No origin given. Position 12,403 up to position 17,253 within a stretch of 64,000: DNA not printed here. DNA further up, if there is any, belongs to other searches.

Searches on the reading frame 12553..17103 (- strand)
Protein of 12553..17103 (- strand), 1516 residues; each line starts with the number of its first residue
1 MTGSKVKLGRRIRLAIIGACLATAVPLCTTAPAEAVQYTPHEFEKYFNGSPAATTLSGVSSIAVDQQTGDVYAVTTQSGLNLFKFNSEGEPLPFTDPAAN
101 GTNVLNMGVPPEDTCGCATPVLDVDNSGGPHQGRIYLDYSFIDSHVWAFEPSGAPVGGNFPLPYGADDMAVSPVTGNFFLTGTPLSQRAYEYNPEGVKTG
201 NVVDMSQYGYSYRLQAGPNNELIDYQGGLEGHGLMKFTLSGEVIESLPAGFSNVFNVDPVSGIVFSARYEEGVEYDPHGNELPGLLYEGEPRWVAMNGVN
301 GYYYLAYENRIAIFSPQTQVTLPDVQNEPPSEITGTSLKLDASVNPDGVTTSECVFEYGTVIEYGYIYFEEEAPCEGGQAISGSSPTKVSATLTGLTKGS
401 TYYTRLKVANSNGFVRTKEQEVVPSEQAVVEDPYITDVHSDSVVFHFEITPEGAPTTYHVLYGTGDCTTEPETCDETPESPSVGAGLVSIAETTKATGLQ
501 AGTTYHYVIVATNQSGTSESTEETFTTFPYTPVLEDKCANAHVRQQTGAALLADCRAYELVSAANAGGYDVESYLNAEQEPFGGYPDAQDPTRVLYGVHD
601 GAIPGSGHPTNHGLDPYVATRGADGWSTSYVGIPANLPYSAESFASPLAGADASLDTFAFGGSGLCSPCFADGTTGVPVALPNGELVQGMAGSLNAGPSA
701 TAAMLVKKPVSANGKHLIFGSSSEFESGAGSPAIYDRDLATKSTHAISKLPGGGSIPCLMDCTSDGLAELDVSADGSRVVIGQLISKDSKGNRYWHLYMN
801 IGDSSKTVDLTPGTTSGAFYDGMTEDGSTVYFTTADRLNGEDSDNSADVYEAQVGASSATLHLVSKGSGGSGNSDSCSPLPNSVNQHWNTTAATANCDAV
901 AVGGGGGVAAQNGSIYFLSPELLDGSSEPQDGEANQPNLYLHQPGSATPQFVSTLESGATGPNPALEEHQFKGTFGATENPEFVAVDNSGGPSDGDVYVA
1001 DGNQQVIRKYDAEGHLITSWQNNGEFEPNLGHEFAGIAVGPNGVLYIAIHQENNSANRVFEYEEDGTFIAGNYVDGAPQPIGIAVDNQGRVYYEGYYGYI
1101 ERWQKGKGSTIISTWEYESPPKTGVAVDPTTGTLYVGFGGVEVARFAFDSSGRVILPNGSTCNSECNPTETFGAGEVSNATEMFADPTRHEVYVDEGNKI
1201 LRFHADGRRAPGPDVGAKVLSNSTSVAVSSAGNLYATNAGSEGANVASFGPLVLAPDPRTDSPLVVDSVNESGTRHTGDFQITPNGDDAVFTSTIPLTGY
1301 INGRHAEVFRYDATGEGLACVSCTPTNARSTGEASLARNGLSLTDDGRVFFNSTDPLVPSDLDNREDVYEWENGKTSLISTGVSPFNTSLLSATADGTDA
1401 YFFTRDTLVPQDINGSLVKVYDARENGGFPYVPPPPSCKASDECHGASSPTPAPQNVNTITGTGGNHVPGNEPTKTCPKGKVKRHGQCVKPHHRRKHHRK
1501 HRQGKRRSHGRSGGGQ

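Call 7: search_protein_families(library=pfam, proteins=[window:12553-17103:-], max_evalue=0.01)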
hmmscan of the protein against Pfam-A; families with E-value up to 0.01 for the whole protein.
window:12553-17103:- (1516 aa): 2 families
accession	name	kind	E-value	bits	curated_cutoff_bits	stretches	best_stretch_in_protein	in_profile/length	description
PF00041.27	fn3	-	3.1e-07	30.9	25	1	433-526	6-83/84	Fibronectin type III domain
PF16656.11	Pur_ac_phosph_N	-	3.6e-05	24.7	30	0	437-527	10-93/93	Purple acid Phosphatase, N-terminal domain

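Call 44: search_protein_families(library=ncbifam, proteins=[window:12553-17103:-], max_evalue=0.01)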
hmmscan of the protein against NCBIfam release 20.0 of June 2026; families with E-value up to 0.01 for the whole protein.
window:12553-17103:- (1516 aa): 1 family
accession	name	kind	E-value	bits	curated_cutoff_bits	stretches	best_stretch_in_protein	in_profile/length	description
NF035926.1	scyF_NHL_VPEP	equivalog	1.4e-05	24.4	350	1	993-1092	161-261/376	scytonemin biosynthesis PEP-CTERM protein ScyF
